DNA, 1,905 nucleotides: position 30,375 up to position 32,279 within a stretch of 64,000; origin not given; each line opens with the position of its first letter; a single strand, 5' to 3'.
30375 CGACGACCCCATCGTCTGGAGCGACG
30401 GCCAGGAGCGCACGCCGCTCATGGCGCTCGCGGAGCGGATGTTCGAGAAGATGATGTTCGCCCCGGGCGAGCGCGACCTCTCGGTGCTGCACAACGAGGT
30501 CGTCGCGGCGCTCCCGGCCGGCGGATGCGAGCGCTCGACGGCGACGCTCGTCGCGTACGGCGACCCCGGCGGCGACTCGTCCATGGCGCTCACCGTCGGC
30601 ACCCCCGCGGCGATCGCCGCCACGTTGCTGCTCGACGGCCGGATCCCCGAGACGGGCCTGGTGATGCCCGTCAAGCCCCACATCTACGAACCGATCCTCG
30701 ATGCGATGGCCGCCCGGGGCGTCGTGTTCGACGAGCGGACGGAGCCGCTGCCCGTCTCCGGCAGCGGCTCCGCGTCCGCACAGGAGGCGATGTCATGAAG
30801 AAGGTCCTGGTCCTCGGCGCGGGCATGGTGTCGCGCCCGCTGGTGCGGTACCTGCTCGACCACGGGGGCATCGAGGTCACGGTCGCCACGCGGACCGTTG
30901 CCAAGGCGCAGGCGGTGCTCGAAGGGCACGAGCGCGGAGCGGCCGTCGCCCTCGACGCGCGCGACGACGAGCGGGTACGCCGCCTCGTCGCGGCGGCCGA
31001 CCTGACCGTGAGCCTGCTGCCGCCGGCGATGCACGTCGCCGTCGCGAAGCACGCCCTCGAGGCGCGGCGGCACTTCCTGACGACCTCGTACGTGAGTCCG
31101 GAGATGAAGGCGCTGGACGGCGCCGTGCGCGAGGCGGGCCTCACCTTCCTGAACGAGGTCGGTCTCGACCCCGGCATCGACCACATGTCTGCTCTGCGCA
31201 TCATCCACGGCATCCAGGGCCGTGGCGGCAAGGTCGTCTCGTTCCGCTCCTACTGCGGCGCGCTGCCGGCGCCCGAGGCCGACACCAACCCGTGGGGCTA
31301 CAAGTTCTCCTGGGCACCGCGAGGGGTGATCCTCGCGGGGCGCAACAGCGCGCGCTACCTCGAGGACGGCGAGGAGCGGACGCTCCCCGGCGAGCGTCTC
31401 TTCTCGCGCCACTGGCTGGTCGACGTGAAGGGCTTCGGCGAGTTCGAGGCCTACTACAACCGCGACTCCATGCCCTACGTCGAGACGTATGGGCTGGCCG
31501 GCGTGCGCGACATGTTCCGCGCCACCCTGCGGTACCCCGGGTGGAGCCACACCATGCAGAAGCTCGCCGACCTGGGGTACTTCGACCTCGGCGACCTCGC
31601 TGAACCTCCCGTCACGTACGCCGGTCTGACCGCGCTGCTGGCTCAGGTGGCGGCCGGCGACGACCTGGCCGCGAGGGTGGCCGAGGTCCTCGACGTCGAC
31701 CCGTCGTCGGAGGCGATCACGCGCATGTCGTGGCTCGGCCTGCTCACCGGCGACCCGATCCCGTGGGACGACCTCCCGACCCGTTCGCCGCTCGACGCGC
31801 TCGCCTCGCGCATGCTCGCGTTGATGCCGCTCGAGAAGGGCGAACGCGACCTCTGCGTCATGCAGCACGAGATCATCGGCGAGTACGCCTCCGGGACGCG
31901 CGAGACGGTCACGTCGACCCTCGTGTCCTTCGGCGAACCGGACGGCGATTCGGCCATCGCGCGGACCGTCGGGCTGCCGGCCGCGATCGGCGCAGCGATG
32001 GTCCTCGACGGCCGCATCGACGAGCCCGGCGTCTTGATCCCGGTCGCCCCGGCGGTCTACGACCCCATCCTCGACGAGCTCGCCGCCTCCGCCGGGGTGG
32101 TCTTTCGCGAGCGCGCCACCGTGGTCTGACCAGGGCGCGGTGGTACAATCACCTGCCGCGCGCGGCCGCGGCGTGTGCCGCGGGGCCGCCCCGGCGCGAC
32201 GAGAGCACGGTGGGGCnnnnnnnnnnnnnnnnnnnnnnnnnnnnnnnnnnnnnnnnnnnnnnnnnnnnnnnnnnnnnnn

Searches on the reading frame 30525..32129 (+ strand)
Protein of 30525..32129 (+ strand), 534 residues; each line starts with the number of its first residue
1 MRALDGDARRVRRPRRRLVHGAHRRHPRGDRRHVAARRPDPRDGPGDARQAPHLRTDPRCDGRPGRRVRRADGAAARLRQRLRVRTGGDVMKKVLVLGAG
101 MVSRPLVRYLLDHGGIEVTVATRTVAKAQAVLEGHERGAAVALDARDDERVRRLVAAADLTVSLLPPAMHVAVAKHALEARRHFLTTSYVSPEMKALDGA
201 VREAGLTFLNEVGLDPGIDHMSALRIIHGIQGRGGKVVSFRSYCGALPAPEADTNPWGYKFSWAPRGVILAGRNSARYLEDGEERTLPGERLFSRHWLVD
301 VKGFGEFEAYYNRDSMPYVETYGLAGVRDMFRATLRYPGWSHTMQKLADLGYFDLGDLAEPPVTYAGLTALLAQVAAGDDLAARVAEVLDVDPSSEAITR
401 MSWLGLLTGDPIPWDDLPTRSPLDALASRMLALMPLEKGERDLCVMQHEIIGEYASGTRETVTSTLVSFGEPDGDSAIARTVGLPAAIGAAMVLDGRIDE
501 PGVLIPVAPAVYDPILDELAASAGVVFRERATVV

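Call 7: search_protein_families(library=pfam, proteins=[window:30525-32129:+])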
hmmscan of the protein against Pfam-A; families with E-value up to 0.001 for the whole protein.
window:30525-32129:+ (534 aa): 4 families
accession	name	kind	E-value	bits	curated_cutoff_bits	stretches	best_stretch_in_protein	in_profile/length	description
PF16653.10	Sacchrp_dh_C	-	5.8e-80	269.6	31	1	213-522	1-263/265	Saccharopine dehydrogenase C-terminal domain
PF03435.24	Sacchrp_dh_NADP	-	1.2e-22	81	25.1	1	94-208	1-128/129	Saccharopine dehydrogenase NADP binding domain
PF01488.26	Shikimate_DH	-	2.8e-07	31.1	24.3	1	91-139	12-60/138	Shikimate / quinate 5-dehydrogenase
PF13460.12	NAD_binding_10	-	0.0001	22.7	27.2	1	99-165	3-68/184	NAD(P)H-binding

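Call 76: search_protein_families(library=ncbifam, proteins=[window:30525-32129:+], max_evalue=0.00001)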
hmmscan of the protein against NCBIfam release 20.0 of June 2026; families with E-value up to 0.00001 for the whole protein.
window:30525-32129:+ (534 aa): 2 families
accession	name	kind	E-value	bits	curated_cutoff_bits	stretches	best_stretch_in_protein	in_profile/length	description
NF001311.0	PRK00258.1-3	equivalog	4e-06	26.2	235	1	87-189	117-219/279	shikimate dehydrogenase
NF000744.0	PRK00045.1-3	equivalog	8.2e-06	24.9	429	0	91-164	185-257/447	glutamyl-tRNA reductase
